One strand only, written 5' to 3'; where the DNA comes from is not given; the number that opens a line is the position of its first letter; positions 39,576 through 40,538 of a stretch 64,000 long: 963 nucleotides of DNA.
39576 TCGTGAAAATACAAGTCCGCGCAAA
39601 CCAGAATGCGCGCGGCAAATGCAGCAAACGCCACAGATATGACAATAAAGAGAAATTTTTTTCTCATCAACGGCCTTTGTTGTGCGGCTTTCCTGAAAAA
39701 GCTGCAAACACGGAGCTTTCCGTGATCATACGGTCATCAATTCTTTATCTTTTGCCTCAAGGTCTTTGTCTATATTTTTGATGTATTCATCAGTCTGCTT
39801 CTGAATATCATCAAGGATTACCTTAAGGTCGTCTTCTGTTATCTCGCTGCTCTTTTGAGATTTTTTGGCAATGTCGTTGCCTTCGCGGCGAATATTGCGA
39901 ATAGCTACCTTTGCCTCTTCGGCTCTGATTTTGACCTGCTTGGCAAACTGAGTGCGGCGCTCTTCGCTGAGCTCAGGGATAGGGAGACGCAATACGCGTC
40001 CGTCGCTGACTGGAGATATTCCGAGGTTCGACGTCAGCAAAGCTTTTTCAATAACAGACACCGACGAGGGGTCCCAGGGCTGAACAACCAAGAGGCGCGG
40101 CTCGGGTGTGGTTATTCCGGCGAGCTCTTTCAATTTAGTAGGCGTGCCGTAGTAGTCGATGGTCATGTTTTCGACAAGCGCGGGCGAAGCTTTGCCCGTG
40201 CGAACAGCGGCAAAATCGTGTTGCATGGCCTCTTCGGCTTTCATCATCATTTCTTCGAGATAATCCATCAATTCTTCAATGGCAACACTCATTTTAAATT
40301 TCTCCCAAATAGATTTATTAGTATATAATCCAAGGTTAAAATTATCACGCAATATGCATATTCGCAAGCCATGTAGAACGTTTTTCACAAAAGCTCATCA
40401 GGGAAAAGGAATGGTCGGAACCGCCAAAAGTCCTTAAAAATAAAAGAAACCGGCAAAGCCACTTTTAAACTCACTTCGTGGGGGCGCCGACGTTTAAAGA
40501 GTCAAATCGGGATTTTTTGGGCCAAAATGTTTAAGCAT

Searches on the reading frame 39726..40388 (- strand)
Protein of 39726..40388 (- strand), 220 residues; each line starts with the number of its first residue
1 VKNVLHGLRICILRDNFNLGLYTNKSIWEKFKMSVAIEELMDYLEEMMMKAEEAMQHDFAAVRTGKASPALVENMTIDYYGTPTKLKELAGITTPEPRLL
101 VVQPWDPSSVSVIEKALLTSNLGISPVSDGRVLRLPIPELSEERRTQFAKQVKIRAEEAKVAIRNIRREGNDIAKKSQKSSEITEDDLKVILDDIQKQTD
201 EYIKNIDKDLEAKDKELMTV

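Call 13: search_protein_families(library=pfam, proteins=[window:39726-40388:-])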
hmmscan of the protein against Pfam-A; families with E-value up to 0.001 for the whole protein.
window:39726-40388:- (220 aa): 1 family
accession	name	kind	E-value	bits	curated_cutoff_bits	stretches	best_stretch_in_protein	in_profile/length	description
PF01765.24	RRF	-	5.9e-61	205.5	29.7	1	56-218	2-164/164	Ribosome recycling factor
